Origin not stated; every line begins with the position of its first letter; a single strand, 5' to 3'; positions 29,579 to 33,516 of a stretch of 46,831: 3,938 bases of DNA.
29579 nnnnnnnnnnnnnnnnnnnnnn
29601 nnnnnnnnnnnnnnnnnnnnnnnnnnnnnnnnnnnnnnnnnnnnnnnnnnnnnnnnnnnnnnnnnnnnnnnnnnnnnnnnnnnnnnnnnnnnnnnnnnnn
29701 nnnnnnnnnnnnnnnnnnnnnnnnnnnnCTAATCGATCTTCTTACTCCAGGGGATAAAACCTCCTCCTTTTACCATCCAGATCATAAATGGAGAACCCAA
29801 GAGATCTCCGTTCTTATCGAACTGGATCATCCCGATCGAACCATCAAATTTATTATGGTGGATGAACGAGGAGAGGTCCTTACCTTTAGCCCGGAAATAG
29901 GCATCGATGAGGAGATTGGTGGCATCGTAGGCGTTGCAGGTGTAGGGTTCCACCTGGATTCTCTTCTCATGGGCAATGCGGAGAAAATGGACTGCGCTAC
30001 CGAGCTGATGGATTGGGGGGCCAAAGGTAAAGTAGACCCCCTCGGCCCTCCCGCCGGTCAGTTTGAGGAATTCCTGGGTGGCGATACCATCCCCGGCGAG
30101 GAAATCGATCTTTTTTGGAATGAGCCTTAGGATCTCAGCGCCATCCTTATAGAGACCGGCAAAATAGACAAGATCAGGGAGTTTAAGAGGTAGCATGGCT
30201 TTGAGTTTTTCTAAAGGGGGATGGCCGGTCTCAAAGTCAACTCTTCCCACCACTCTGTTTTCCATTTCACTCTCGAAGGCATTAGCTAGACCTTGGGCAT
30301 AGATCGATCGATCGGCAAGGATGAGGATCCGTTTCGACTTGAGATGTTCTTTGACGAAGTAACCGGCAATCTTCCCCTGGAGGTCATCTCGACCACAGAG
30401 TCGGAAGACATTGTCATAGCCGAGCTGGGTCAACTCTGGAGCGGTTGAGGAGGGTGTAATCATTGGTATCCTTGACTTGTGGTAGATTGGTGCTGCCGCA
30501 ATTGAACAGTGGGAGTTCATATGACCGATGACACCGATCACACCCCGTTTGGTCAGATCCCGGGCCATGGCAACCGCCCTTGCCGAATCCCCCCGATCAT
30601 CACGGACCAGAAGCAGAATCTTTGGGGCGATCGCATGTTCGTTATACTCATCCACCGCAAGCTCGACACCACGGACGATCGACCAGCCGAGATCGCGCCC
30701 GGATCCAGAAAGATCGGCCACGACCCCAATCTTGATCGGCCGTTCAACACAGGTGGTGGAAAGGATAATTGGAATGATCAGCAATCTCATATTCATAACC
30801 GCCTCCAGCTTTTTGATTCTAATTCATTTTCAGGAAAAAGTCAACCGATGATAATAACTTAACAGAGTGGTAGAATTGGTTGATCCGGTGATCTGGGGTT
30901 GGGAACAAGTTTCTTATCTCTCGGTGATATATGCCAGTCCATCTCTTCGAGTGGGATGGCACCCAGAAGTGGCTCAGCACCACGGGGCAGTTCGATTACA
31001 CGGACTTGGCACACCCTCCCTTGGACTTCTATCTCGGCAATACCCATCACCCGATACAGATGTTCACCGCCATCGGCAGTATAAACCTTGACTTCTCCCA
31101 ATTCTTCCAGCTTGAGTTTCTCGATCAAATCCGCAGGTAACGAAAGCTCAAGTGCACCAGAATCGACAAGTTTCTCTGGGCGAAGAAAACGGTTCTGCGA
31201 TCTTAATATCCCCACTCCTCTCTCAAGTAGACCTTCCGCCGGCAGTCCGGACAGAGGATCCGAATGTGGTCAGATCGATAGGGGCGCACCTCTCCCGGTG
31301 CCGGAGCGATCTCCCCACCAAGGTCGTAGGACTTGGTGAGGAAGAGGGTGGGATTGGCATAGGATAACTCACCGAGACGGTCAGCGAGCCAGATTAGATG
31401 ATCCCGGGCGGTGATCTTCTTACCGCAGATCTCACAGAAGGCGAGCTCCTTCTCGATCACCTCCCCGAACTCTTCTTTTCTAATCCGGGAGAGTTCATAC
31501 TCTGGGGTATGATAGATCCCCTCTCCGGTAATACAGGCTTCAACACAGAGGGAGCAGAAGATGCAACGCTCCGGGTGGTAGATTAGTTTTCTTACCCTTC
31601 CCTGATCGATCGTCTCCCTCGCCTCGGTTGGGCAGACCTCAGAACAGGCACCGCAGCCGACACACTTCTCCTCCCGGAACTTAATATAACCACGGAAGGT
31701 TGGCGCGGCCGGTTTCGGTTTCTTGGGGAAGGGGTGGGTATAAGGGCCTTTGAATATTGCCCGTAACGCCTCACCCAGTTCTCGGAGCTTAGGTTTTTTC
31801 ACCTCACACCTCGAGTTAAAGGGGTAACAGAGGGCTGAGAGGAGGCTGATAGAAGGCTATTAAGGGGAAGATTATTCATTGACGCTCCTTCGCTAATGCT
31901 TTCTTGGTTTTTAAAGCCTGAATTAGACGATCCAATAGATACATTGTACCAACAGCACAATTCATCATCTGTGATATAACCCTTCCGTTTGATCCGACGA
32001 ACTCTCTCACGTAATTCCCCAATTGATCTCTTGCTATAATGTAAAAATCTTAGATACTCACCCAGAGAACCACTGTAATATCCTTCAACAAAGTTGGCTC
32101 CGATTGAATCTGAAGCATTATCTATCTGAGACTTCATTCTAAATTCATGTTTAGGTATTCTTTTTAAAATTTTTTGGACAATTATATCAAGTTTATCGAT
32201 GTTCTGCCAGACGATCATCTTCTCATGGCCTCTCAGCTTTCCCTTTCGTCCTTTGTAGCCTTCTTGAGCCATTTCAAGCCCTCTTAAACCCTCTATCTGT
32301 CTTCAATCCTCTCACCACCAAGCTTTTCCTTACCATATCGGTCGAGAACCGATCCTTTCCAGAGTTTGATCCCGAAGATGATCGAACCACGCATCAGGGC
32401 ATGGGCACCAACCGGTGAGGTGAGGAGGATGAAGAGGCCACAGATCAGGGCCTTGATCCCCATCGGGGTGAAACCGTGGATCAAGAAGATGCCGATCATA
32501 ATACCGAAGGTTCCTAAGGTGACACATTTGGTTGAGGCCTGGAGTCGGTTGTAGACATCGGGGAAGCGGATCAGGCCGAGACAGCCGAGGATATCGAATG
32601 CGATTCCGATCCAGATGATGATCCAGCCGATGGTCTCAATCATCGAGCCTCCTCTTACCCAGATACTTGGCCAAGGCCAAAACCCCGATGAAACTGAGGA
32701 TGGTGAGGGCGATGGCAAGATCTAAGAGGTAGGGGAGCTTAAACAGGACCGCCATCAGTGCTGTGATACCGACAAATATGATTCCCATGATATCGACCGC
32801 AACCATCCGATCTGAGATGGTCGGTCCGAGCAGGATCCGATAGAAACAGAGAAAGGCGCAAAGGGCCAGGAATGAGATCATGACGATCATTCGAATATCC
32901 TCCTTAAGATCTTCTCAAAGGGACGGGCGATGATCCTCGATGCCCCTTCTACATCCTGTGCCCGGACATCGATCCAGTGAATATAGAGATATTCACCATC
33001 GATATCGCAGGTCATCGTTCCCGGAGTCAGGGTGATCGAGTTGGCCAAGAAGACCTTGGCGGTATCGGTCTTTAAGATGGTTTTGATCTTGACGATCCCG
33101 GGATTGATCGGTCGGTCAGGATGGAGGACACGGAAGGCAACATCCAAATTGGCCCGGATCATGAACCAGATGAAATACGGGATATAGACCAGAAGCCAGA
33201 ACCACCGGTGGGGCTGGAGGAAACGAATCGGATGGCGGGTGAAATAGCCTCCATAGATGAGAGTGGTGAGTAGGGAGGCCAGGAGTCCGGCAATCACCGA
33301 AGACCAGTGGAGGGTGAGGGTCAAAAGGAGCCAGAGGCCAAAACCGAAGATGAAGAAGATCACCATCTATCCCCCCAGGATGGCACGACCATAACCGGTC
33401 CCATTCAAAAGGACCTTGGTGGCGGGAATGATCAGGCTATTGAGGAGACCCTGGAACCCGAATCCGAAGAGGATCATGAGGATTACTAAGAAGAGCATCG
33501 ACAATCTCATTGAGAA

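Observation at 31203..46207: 20-gene group-4 [NiFe]-hydrogenase operon combining a full Mrp antiporter with a sulfhydrogenase-type HydB/HydG module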

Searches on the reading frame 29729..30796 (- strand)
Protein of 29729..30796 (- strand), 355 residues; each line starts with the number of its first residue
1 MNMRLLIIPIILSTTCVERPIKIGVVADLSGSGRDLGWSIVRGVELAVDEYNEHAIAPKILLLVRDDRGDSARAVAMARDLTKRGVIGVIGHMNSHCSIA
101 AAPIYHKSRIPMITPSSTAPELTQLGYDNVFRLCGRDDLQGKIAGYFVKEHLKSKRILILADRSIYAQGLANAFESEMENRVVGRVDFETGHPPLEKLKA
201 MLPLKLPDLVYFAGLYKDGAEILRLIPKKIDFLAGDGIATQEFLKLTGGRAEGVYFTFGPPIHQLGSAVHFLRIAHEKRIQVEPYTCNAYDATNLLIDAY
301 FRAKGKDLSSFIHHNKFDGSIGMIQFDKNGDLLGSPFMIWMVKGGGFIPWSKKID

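Call 27: search_protein_families(library=pfam, proteins=[window:29729-30796:-])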
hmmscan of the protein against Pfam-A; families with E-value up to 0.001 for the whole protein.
window:29729-30796:- (355 aa): 2 families
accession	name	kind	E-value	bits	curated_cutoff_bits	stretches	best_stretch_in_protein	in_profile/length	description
PF13458.12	Peripla_BP_6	-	9.5e-26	91.7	31.7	1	20-343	1-339/343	Periplasmic binding protein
PF01094.35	ANF_receptor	-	4.8e-20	72.3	25.4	1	44-189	6-153/353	Receptor family ligand binding region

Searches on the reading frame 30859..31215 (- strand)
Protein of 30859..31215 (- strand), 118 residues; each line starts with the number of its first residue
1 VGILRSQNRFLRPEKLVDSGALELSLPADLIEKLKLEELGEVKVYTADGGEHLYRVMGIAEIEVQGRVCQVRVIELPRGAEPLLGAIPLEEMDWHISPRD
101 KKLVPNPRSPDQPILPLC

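Call 27: search_protein_families(library=pfam, proteins=[window:30859-31215:-])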
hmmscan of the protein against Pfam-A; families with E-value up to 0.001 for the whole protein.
window:30859-31215:- (118 aa): 2 families
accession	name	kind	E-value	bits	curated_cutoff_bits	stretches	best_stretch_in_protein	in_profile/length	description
PF13975.11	gag-asp_proteas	-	3.3e-06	28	28.2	1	16-86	13-87/92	gag-polyprotein putative aspartyl protease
PF13650.11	Asp_protease_2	-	8e-05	23.7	24.3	1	16-85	13-87/90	Aspartyl protease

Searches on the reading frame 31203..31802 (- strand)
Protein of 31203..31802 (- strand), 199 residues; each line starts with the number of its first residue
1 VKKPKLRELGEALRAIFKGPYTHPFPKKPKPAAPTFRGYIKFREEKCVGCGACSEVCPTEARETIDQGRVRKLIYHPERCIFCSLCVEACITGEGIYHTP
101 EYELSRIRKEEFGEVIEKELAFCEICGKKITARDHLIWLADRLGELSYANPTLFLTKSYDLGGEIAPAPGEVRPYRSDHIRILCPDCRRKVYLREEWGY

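Call 5: search_protein_families(library=pfam, proteins=[window:31203-31802:-])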
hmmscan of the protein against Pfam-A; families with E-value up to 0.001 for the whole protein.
window:31203-31802:- (199 aa): 11 families
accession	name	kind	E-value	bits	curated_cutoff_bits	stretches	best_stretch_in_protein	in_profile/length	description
PF12838.12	Fer4_7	-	4e-13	50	27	2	46-93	1-51/52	4Fe-4S dicluster domain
PF00037.32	Fer4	-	2.3e-12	46.6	21.1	2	41-62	2-23/24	4Fe-4S binding domain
PF13187.11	Fer4_9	-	6.4e-09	36.1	27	1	46-92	1-49/52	4Fe-4S dicluster domain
PF13237.11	Fer4_10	-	7.6e-09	35.8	25.5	1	41-90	3-52/53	4Fe-4S dicluster domain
PF14697.11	Fer4_21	-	7.4e-07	29.6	35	1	43-91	4-52/59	4Fe-4S dicluster domain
PF12797.12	Fer4_2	-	8e-07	29.1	24.5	1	40-59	3-22/22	4Fe-4S binding domain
PF12837.12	Fer4_6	-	2.7e-06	27.5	25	1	40-61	2-23/24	4Fe-4S binding domain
PF13183.11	Fer4_8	-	4.7e-06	27.5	27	0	45-60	3-18/68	4Fe-4S dicluster domain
PF13484.11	Fer4_16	-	6.6e-05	24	30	0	46-62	1-17/66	4Fe-4S double cluster binding domain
PF13534.11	Fer4_17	-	9.8e-05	23.3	22.2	0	46-60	45-59/61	4Fe-4S dicluster domain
PF13459.11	Fer4_15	-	0.00059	20.9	22.4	0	44-59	5-20/66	4Fe-4S single cluster domain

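Call 9: search_protein_families(library=ncbifam, proteins=[window:31203-31802:-], max_evalue=0.01)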
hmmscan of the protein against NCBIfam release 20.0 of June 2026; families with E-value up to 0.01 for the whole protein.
window:31203-31802:- (199 aa): 64 families (the best 25 are shown)
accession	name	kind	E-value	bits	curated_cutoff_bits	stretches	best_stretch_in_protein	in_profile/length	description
NF009053.0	PRK12387.1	subfamily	5.2e-21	75.2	204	1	18-147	11-141/180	formate hydrogenlyase complex iron-sulfur subunit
NF006221.0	PRK08348.1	subfamily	1.2e-18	67.1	124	1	9-102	7-98/136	NADH-plastoquinone oxidoreductase subunit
TIGR01971.1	NuoI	subfamily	3.6e-18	65.3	113.05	1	12-112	5-114/121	NADH-quinone oxidoreductase, chain I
NF006076.0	PRK08222.1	equivalog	8.2e-16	58.3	270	1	19-137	12-131/181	hydrogenase 4 subunit H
NF010590.0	PRK13984.1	equivalog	2.7e-14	52.2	946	1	12-102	17-114/611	putative oxidoreductase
NF004540.0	PRK05888.2-1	equivalog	1.9e-13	50.2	215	1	7-111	6-118/139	NADH-quinone oxidoreductase subunit NuoI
NF004537.0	PRK05888.1-3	equivalog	2.3e-13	50.1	163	1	10-111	28-145/204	NADH-quinone oxidoreductase subunit NuoI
NF004536.0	PRK05888.1-1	equivalog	1.6e-12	47.2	212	1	7-129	15-145/180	NADH-quinone oxidoreductase subunit NuoI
NF004541.0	PRK05888.2-2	equivalog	1.7e-11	44.2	217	1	34-92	49-108/168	NADH-quinone oxidoreductase subunit NuoI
NF004543.0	PRK05888.2-5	equivalog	1.8e-11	44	243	1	12-111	26-130/217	NADH-quinone oxidoreductase subunit NuoI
NF040612.1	F420_dehyd_FpoI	exception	3.6e-11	43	180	1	6-92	3-96/135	F420H2 dehydrogenase subunit FpoI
NF004538.0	PRK05888.1-4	equivalog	4.7e-10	39.3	135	1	12-130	23-151/162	NADH-quinone oxidoreductase subunit NuoI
NF004546.0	PRK05888.3-3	equivalog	4.8e-10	39.1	260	1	33-104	52-132/196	NADH-quinone oxidoreductase subunit NuoI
NF004539.0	PRK05888.1-5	equivalog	1.4e-09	37.8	225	1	10-118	21-139/162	NADH-quinone oxidoreductase subunit NuoI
NF045874.1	Vhu_polyferre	exception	3.6e-09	35.8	600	1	41-131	192-278/381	F420-non-reducing hydrogenase associated-polyferredoxin VhuB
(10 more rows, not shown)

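Call 92: search_solved_structures(query=window:31203-31802:-, max_evalue=0.000001)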
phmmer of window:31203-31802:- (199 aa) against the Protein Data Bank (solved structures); distinct sequences matched with E-value up to 0.000001: 43.
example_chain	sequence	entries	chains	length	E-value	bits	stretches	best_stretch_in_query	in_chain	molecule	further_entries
5t5i_F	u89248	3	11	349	9.6e-18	67.6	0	36-90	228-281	Tungsten formylmethanofuran dehydrogenase subunit fwdF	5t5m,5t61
9sw6_H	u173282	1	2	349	1.4e-17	67.1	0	36-94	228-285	Tungsten formylmethanofuran dehydrogenase, subunit F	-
9sw6_G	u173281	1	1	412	2.9e-16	62.8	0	35-93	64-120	Polyferredoxin protein MvhB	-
9sfi_T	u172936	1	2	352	9.2e-16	61.2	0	27-103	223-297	4Fe-4S ferredoxin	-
6cfw_N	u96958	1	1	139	1.4e-14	57.3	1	10-103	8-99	NADH-plastoquinone oxidoreductase subunit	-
7z0s_F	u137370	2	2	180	3.5e-13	52.7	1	15-135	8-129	Formate hydrogenlyase subunit 6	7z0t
7bkb_K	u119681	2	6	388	4.1e-13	52.5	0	35-99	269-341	Formylmethanofuran dehydrogenase, subunit F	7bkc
6u8y_N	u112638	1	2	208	1.6e-12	50.6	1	2-106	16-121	NADH dehydrogenase subunit I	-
9iho_I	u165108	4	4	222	1.4e-11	47.5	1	11-118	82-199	NUIM (TYKY) subunit of mitochondrial NADH:ubiquinone oxidoreductase (Complex I)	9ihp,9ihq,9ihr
7b0n_I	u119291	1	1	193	1.4e-11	47.5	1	7-117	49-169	Subunit NUIM of protein NADH:Ubiquinone Oxidoreductase (Complex I)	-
6gcs_I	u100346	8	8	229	2.2e-11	46.9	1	7-117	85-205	TYKY SUBUNIT (NUIM) | Subunit NUIM of NADH:Ubiquinone Oxidoreductase (Complex I)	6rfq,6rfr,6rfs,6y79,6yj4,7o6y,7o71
5lc5_I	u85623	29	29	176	3e-11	46.4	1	6-112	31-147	NADH dehydrogenase [ubiquinone] iron-sulfur protein 8, mitochondrial | Mitochondrial complex I, TYKY subunit | NADH:ubiquinone oxidoreductase core subunit S8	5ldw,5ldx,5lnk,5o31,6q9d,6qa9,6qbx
7v2c_B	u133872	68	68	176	3.8e-11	46.1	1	6-112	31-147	NADH dehydrogenase [ubiquinone] iron-sulfur protein 8, mitochondrial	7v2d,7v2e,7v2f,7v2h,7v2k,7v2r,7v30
8b9z_I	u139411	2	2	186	4e-11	46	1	6-121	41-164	NADH dehydrogenase (ubiquinone) 23 kDa subunit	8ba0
6g2j_I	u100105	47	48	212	4.5e-11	45.8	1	6-112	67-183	NADH dehydrogenase [ubiquinone] iron-sulfur protein 8, mitochondrial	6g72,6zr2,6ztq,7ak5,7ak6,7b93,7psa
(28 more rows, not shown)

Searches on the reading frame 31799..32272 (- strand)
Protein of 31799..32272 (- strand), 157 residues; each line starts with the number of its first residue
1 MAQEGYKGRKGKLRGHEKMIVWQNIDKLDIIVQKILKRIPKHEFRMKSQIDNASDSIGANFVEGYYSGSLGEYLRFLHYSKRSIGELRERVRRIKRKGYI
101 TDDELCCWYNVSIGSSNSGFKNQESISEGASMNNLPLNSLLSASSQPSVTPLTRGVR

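Call 5: search_protein_families(library=pfam, proteins=[window:31799-32272:-])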
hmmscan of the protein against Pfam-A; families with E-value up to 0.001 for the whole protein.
window:31799-32272:- (157 aa): 1 family
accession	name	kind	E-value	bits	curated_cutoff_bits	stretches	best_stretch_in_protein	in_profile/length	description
PF05635.17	23S_rRNA_IVP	-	2.6e-17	63.4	33.8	1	17-105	1-90/106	23S rRNA-intervening sequence protein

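Call 9: search_protein_families(library=ncbifam, proteins=[window:31799-32272:-], max_evalue=0.01)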
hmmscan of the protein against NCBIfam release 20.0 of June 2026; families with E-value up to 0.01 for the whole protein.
window:31799-32272:- (157 aa): 3 families
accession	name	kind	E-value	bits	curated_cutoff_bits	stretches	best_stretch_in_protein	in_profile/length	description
TIGR02436.1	TIGR02436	subfamily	2.2e-15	56.8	24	1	21-104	1-86/109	four helix bundle protein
NF008912.0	PRK12275.1-6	subfamily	4.4e-11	42.9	124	1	17-103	4-88/117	hypothetical protein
NF008911.0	PRK12275.1-2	subfamily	6.2e-10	39.6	137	1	15-104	3-93/118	hypothetical protein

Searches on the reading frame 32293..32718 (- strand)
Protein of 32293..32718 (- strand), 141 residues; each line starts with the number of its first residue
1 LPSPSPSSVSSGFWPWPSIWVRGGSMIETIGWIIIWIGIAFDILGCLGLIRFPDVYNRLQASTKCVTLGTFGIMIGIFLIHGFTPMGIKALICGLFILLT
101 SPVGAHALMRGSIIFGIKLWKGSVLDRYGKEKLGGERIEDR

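Call 5: search_protein_families(library=pfam, proteins=[window:32293-32718:-])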
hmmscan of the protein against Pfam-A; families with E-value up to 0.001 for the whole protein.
window:32293-32718:- (141 aa): 1 family
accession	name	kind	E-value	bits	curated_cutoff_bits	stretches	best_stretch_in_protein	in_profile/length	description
PF03334.19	PhaG_MnhG_YufB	-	5.3e-23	81.5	23.4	1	35-111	2-78/80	Na+/H+ antiporter subunit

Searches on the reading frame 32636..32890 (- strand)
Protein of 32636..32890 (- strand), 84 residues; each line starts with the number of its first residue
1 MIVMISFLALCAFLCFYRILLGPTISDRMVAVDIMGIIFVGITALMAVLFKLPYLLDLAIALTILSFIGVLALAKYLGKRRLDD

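Call 5: search_protein_families(library=pfam, proteins=[window:32636-32890:-])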
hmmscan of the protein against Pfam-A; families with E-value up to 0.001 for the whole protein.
window:32636-32890:- (84 aa): 1 family
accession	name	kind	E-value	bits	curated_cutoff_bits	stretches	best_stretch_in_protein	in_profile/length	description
PF04066.18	MrpF_PhaF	-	3.2e-14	53.5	23.3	1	27-77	2-52/53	Multiple resistance and pH regulation protein F (MrpF / PhaF)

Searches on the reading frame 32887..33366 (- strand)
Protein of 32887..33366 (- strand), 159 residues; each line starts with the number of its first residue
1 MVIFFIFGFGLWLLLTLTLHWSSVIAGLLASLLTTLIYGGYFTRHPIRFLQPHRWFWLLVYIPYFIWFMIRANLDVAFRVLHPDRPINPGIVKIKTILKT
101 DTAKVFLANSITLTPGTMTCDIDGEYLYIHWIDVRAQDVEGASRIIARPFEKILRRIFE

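Call 5: search_protein_families(library=pfam, proteins=[window:32887-33366:-])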
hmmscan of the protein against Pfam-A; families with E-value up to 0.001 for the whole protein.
window:32887-33366:- (159 aa): 1 family
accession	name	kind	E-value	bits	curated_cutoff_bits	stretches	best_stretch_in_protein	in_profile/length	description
PF01899.21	MNHE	-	1.9e-40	138.4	27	1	6-157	2-145/145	Na+/H+ ion antiporter subunit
